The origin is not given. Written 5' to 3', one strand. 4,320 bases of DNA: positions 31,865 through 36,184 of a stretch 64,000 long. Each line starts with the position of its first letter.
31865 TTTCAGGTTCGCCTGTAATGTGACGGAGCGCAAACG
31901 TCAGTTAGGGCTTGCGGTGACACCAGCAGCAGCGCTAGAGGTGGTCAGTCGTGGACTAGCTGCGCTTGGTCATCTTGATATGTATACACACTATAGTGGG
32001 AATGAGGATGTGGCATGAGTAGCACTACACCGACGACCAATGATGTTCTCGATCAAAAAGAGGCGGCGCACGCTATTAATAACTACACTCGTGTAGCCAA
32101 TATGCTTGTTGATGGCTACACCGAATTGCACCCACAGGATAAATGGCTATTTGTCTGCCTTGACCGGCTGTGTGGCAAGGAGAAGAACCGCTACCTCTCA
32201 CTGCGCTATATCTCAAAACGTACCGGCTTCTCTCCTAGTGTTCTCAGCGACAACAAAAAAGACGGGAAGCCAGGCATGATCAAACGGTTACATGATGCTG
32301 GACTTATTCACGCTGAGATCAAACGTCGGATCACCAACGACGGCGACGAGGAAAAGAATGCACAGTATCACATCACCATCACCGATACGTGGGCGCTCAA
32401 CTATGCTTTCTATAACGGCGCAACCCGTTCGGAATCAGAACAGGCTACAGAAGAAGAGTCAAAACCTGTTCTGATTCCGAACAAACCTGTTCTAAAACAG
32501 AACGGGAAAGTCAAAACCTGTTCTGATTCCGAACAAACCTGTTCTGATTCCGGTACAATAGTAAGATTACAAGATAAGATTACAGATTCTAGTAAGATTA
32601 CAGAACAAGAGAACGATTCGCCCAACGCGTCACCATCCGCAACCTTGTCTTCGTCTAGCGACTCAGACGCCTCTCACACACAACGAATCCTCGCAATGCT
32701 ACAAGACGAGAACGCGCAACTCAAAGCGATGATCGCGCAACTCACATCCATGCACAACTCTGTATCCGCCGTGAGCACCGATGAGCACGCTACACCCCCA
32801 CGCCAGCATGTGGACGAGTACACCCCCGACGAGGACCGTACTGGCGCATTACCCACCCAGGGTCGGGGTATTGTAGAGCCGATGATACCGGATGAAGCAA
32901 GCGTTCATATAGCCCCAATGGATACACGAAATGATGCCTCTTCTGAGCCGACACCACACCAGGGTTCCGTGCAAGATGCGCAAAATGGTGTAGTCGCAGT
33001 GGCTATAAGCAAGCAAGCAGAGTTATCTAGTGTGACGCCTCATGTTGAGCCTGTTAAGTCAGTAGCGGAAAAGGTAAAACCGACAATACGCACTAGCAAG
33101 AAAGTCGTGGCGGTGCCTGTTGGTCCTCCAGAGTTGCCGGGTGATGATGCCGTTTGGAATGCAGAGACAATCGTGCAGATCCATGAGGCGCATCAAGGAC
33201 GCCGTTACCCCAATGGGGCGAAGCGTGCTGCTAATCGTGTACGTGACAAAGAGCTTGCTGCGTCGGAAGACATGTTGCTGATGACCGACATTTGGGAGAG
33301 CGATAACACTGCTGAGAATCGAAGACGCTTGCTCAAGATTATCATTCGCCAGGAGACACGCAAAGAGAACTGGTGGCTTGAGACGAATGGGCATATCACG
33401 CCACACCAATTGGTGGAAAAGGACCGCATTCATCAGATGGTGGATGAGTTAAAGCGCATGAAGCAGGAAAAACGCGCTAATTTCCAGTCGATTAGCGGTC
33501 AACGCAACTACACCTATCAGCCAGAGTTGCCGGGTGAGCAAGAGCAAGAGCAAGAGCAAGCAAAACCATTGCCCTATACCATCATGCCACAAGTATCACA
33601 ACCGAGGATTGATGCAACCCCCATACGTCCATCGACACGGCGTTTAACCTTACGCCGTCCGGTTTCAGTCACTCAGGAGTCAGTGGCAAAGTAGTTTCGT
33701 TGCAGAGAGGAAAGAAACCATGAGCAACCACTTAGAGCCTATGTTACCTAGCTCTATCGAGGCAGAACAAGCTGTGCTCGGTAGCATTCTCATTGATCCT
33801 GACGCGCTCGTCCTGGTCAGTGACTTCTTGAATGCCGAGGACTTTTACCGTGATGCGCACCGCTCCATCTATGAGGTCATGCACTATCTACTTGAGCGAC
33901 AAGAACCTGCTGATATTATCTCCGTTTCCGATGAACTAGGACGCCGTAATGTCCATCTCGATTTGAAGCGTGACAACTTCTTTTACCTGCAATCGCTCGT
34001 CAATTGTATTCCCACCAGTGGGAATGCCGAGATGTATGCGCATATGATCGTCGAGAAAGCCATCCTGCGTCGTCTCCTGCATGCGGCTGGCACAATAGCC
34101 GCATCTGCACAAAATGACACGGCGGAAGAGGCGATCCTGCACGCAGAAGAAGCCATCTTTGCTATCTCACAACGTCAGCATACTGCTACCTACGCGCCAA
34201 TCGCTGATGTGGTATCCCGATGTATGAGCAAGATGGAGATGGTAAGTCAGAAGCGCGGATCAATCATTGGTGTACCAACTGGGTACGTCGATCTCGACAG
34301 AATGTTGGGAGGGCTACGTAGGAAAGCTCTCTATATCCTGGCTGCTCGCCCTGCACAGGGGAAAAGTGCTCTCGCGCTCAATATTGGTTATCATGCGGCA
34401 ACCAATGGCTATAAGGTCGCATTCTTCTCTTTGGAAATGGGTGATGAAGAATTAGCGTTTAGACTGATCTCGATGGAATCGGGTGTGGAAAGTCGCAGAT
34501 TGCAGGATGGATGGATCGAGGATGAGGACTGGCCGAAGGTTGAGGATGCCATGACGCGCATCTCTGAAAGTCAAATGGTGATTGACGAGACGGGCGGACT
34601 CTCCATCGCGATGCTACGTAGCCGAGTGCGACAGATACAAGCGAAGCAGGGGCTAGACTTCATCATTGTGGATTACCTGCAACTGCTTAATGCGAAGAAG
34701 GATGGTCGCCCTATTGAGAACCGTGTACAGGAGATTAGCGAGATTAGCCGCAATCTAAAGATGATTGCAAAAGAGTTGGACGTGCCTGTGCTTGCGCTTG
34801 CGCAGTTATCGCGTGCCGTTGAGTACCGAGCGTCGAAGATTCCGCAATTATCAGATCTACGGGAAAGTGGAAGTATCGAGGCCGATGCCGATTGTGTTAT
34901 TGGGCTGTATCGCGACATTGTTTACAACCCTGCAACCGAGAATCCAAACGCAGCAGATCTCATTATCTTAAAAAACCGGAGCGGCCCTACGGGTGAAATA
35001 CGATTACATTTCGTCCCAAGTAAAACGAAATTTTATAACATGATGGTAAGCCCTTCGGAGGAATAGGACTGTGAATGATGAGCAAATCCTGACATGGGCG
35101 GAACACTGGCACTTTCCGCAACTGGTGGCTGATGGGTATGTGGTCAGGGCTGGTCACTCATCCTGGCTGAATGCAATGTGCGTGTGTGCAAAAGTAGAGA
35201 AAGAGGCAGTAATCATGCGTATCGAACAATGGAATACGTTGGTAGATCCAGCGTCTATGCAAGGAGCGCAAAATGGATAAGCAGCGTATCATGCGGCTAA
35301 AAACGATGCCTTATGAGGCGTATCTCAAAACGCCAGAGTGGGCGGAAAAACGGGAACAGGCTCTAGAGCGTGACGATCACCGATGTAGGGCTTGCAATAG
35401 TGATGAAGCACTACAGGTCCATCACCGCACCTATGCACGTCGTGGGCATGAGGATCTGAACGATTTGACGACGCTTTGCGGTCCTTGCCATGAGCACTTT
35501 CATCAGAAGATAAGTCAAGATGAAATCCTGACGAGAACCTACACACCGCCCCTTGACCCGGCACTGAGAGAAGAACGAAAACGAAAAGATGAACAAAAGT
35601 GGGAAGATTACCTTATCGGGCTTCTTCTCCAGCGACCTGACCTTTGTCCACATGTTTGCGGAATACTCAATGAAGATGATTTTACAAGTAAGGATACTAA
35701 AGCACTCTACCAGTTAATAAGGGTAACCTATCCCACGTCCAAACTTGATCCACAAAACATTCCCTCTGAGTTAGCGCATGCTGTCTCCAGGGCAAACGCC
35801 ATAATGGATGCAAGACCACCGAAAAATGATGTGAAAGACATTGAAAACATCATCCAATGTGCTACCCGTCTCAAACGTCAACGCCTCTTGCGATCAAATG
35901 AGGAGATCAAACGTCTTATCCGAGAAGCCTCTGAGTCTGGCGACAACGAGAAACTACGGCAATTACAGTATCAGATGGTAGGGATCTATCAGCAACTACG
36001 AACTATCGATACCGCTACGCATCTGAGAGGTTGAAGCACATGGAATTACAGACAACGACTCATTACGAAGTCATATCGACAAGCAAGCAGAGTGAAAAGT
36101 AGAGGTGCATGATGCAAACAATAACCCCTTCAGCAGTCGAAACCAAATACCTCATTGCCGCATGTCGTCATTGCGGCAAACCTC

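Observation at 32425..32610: Iteron array inside the replication-initiator gene (lambda O-type origin)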

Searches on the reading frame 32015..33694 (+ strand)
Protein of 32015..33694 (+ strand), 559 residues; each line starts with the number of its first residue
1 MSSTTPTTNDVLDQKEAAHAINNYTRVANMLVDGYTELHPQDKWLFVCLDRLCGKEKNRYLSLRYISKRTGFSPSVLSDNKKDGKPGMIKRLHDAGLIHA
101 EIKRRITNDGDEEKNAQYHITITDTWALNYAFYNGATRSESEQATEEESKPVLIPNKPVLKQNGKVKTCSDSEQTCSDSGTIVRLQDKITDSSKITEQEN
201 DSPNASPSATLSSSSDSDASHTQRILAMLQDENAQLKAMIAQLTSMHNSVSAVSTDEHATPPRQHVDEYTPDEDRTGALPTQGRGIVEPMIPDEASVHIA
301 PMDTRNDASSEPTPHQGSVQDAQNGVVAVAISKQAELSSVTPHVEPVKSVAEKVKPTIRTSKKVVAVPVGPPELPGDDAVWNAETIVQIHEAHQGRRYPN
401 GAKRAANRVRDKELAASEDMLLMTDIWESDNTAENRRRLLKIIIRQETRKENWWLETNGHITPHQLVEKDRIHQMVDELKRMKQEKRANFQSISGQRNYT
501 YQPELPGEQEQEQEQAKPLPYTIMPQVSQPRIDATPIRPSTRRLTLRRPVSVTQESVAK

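Call 7: search_protein_families(library=pfam, proteins=[window:32015-33694:+], max_evalue=0.01)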
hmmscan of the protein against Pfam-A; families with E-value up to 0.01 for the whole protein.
window:32015-33694:+ (559 aa): 0 families

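Call 9: search_protein_families(library=phrogs, proteins=[window:32015-33694:+], max_evalue=0.01)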
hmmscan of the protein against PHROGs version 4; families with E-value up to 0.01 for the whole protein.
window:32015-33694:+ (559 aa): 0 families

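Call 15: find_homologous_proteins(query=window:32015-33694:+, max_evalue=0.001)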
Query window:32015-33694:+ (559 aa): 26 proteins with E <= 0.001 among 8000 candidates.
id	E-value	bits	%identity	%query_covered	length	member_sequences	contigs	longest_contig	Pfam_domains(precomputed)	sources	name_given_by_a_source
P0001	0.0e+0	1247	100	100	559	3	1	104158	-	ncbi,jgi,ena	-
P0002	8.9e-92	327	68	41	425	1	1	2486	-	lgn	-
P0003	4.4e-82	295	62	38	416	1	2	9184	-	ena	-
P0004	1.8e-81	293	69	35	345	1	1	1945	-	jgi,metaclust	metaclust:\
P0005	3.9e-81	291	60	42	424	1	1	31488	-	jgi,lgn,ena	-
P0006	7.9e-79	284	67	35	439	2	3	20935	-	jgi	jgi:hypothetical protein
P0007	7.4e-78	281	63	39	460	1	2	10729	-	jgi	jgi:hypothetical protein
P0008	1.6e-76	276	62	36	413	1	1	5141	-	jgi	jgi:hypothetical protein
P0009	2.5e-71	259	63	37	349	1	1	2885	-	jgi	jgi:hypothetical protein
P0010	1.0e-66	244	67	35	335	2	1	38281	-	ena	-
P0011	2.3e-66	243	61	36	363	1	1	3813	-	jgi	jgi:hypothetical protein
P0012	3.9e-65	239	58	38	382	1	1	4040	-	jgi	jgi:hypothetical protein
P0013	8.0e-65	238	60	37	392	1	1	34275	-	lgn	-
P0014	3.1e-63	232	59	35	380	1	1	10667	-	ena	-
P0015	4.6e-63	232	61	33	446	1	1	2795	-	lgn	-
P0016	8.4e-54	201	51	41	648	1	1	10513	-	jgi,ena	-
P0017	4.5e-53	199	31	84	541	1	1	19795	-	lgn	-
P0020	4.2e-46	176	65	22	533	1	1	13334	PF04492.20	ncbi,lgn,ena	-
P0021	7.9e-45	172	44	39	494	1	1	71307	-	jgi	jgi:uncharacterized coiled-coil protein SlyX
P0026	1.9e-22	98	44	21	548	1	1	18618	-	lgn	-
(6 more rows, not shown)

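Call 18: find_encoding_contigs(protein=P0001, flank=3000, max_places=3)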
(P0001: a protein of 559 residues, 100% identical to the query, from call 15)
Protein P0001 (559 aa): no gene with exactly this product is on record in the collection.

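Call 19: find_encoding_contigs(protein=P0005, flank=6000, max_places=2)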
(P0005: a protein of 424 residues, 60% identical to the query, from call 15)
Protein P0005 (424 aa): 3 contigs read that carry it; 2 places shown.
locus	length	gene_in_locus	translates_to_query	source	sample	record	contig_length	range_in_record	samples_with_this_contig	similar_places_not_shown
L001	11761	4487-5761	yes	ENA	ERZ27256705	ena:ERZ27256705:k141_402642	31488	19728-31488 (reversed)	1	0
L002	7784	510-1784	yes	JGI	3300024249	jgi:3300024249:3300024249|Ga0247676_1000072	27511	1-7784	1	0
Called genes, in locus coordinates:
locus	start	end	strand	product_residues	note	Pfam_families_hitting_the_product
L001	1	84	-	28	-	?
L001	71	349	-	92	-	-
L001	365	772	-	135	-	-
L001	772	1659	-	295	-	-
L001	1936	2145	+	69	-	PF12728:HTH_17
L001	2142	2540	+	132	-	-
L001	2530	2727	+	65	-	-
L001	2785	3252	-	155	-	-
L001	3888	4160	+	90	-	-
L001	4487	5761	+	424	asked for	-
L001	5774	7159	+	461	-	PF00772:DnaB, PF03796:DnaB_C, PF06745:ATPase (weak), PF13481:AAA_25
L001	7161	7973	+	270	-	PF00308:Bac_DnaA, PF13191:AAA_16 (faint), PF00004:AAA (weak)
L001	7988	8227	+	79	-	-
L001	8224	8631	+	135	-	-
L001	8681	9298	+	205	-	PF22769:DCD, PF00692:dUTPase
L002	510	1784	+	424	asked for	-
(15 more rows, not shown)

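Call 20: find_encoding_contigs(protein=P0010, flank=6000, max_places=2)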
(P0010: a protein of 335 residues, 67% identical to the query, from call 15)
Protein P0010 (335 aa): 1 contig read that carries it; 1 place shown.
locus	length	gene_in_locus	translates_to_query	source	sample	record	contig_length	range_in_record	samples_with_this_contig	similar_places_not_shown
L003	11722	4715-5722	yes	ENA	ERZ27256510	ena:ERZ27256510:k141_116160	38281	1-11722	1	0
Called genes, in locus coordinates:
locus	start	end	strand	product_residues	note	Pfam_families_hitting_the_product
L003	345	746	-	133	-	-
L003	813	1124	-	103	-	PF09620:Cas_csx3 (weak)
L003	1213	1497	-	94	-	-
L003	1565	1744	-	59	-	-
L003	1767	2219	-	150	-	-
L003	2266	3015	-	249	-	-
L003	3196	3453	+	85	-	-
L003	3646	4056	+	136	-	-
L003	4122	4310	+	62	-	-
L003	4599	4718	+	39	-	-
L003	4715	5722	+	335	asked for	-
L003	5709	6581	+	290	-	PF03969:AFG1_ATPase (faint), PF01695:IstB_IS21 (weak)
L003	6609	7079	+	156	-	-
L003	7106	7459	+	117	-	-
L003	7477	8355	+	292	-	PF13432:TPR_16 (weak), PF07719:TPR_2 (weak), PF13414:TPR_11 (weak), PF13431:TPR_17 (weak), PF00515:TPR_1 (weak), PF13560:HTH_31, PF01381:HTH_3, PF12844:HTH_19, +6 more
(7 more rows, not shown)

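Call 21: find_encoding_contigs(protein=P0021, flank=6000, max_places=2)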
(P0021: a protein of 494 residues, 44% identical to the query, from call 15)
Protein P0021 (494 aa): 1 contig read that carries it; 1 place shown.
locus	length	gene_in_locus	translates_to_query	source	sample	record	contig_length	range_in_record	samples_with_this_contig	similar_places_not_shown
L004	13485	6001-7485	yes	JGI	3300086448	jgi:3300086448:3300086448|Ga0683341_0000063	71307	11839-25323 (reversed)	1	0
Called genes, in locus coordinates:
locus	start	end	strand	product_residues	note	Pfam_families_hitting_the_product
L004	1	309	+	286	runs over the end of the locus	-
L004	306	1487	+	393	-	PF01555:N6_N4_Mtase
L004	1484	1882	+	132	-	-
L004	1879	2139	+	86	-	-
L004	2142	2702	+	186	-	PF05869:Dam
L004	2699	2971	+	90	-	-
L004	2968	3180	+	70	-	-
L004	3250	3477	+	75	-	-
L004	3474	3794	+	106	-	-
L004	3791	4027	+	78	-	-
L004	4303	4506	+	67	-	PF21531:Rv2175c_wHTH (weak), PF12728:HTH_17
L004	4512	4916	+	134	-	-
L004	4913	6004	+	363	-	PF00145:DNA_methylase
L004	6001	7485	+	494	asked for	-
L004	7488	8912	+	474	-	PF00772:DnaB, PF13481:AAA_25, PF03796:DnaB_C, PF06745:ATPase (weak)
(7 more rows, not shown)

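Call 50: find_encoding_contigs(protein=P0017, flank=5000, max_places=1)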
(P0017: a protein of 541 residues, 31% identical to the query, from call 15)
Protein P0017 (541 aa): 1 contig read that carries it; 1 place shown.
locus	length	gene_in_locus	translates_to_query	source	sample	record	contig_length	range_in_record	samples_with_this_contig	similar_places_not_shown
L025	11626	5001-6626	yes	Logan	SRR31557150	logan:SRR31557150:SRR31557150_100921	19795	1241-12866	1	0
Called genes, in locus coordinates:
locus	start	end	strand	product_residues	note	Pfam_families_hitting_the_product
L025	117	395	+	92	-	-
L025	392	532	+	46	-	-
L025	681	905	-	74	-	PF12728:HTH_17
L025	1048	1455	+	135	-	-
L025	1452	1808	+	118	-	-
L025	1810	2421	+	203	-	-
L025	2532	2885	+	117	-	-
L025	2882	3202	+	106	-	-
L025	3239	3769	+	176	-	-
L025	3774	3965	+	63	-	-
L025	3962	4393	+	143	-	-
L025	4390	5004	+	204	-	PF05869:Dam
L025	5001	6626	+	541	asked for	-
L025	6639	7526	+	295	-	PF00308:Bac_DnaA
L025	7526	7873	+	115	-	-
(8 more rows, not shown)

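Call 51: find_encoding_contigs(protein=P0020, flank=5000, max_places=1)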
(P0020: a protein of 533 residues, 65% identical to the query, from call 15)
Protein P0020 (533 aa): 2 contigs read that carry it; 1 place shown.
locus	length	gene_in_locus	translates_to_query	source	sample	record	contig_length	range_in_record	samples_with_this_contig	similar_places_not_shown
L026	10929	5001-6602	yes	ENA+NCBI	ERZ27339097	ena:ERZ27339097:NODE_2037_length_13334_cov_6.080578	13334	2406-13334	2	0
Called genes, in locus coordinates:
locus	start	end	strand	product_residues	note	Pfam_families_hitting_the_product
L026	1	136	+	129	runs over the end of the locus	-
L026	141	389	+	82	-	-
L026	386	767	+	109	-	-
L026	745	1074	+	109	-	-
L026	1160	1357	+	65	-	-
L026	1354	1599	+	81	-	-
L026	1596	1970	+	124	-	-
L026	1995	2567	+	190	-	-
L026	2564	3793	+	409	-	PF01555:N6_N4_Mtase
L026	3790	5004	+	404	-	PF00145:DNA_methylase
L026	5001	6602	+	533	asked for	PF04492:Phage_rep_O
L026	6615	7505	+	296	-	PF00308:Bac_DnaA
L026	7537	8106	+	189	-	PF00308:Bac_DnaA, PF01695:IstB_IS21, PF00004:AAA, PF00910:RNA_helicase (weak)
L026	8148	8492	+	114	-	-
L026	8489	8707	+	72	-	-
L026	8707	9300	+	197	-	PF05869:Dam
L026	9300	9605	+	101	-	-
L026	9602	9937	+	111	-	-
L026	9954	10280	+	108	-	-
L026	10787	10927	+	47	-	?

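Call 52: find_encoding_contigs(protein=P0026, flank=5000, max_places=1)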
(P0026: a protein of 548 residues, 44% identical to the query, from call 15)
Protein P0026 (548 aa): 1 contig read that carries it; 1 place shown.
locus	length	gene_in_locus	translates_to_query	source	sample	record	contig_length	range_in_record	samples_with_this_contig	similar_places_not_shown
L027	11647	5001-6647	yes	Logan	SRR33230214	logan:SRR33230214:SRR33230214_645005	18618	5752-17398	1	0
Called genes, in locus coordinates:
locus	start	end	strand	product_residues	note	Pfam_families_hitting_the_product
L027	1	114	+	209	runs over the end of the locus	-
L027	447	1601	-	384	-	PF12323:HTH_OrfB_IS605, PF01385:OrfB_IS605, PF07282:Cas12f1-like_TNB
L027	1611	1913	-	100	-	-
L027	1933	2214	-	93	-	-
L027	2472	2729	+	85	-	PF13411:MerR_1 (weak)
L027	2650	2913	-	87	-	-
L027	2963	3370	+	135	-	PF13730:HTH_36 (weak)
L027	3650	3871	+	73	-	PF12728:HTH_17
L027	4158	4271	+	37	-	-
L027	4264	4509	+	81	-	-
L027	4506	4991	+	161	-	PF04266:ASCH (faint)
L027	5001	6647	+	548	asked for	-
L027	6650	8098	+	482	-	PF00772:DnaB, PF03796:DnaB_C, PF06068:TIP49 (weak), PF06745:ATPase, PF13481:AAA_25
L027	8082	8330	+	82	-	-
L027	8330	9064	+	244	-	-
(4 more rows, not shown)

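Call 53: find_encoding_contigs(protein=P0016, flank=5000, max_places=1)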
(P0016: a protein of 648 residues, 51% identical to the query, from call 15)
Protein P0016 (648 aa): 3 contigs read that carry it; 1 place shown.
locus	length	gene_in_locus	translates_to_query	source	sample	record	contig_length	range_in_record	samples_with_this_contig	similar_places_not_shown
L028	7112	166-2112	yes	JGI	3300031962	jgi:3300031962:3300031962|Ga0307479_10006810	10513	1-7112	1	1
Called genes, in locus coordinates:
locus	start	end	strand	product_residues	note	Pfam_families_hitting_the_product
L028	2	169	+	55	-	?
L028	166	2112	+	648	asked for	-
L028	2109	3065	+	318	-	PF00308:Bac_DnaA (weak), PF01695:IstB_IS21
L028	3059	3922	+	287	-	-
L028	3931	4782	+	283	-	PF23859:DpdA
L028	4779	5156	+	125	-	-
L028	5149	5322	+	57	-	-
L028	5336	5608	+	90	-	-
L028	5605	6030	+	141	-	-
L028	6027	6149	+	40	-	-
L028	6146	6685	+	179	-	-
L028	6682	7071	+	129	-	-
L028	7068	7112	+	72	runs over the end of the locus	-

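Call 60: search_dna_similar(query=window:32015-33694:+, collection=phages, mode=protein, max_evalue=0.001)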
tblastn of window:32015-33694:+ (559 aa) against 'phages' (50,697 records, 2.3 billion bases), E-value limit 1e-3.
No match.

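Call 61: search_dna_similar(query=window:32015-33694:+, collection=plasmids, mode=protein, max_evalue=0.001)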
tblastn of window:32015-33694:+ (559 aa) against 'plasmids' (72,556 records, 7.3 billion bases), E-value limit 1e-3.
No match.

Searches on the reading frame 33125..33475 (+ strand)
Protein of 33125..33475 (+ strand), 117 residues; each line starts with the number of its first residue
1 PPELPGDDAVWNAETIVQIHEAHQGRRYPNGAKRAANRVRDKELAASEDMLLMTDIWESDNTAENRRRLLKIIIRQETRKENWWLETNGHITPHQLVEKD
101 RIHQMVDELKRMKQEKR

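Call 64: search_protein_families(library=pfam, alignment_id=A3, max_evalue=10)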
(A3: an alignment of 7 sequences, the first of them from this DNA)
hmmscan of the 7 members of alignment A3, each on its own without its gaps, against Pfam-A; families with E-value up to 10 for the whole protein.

A. member 1, seq(117 aa): 0 families

B. families by the number of members that match (of 7 scanned): 1 family
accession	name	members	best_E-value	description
PF24173.1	TPR_TTI1_N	1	0.1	TTI1 N-terminal TPR domain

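Call 65: search_solved_structures(query=A3, max_evalue=10)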
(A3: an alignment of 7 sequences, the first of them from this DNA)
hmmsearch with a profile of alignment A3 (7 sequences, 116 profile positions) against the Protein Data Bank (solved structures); distinct sequences matched with E-value up to 10: 1.
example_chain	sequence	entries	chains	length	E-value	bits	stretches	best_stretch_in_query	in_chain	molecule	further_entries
9dec_A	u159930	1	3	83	0.91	12.8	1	16-54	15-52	D9-threaded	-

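Call 71: predict_structure(alignment_id=A3)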
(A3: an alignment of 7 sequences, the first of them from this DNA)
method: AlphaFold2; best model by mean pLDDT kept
length: 117 residues; sequences in the alignment: 7
mean_pLDDT: 75.4   pTM: 0.65
mean pLDDT of the five models: 75.4, 75.3, 70.0, 68.5, 67.5
residues with pLDDT >= 90: 0; 70-90: 90; 50-70: 26; < 50: 1
segments of 3 or more residues with pLDDT < 50: none
pLDDT, mean of each block of 10 residues (from residue 1): 81 87 78 74 84 76 84 77 72 54 71 65
secondary structure, 60 per line:
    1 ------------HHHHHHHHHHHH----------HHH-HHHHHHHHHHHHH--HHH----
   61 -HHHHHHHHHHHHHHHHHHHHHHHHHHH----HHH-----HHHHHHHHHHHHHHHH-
elements in order: H13-24 H39-51 H62-88 H101-116

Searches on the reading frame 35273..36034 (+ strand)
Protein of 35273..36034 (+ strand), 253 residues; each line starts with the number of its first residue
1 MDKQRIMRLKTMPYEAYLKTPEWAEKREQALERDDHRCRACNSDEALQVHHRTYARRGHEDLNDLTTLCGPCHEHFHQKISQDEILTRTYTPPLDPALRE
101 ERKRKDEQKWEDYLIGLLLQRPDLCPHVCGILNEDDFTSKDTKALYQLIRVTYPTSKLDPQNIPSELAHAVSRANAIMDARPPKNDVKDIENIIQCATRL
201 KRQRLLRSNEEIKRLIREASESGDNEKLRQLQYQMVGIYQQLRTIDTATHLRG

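Call 7: search_protein_families(library=pfam, proteins=[window:35273-36034:+], max_evalue=0.01)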
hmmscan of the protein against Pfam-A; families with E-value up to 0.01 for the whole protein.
window:35273-36034:+ (253 aa): 3 families
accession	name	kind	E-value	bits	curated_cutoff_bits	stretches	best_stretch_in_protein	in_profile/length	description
PF00772.26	DnaB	-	4.7e-05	23.8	23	1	108-155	6-53/103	DnaB-like helicase N terminal domain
PF01844.29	HNH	-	0.00055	20.5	21.4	1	38-78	1-46/47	HNH endonuclease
PF08278.16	DnaG_DnaB_bind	-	0.004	17.9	29.1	0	114-152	4-42/124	DNA primase DnaG DnaB-binding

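Call 9: search_protein_families(library=phrogs, proteins=[window:35273-36034:+], max_evalue=0.01)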
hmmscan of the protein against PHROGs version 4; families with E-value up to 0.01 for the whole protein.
window:35273-36034:+ (253 aa): 18 families
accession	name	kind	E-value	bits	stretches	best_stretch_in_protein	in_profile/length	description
phrog_119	-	DNA, RNA and nucleotide metabolism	4.5e-14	53.1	1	11-84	179-262/443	HNH endonuclease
phrog_144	-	DNA, RNA and nucleotide metabolism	1.2e-11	45.5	1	14-86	63-142/175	HNH endonuclease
phrog_8048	-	DNA, RNA and nucleotide metabolism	4.8e-11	43.4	1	12-82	153-231/273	HNH endonuclease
phrog_8060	-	unknown function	1.7e-09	38.8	1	13-82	16-85/213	-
phrog_740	-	DNA, RNA and nucleotide metabolism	4.4e-09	36.8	1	24-79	27-87/332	HNH endonuclease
phrog_8446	-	DNA, RNA and nucleotide metabolism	6e-09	36.9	1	20-80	125-199/211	HNH endonuclease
phrog_589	-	DNA, RNA and nucleotide metabolism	1.2e-08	35.9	1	20-82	76-144/179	HNH endonuclease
phrog_333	-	DNA, RNA and nucleotide metabolism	1.5e-08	35.9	1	20-76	18-78/138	HNH endonuclease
phrog_1271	-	DNA, RNA and nucleotide metabolism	2.1e-06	28.4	1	20-86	251-325/361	HNH endonuclease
phrog_7370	-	DNA, RNA and nucleotide metabolism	2.5e-06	28.5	1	28-79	34-86/115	HNH endonuclease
phrog_24030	-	DNA, RNA and nucleotide metabolism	3.1e-06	27.7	1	26-85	9-72/342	RNA ligase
phrog_19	-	DNA, RNA and nucleotide metabolism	4.1e-06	26.9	1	100-236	153-297/621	DnaB-like replicative helicase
phrog_5200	-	DNA, RNA and nucleotide metabolism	7.5e-06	27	1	16-81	21-89/154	HNH endonuclease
phrog_4581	-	head and packaging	1.4e-05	25.7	1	13-79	43-111/395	terminase small subunit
phrog_7785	-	DNA, RNA and nucleotide metabolism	1.5e-05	26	1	25-85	60-120/147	HNH endonuclease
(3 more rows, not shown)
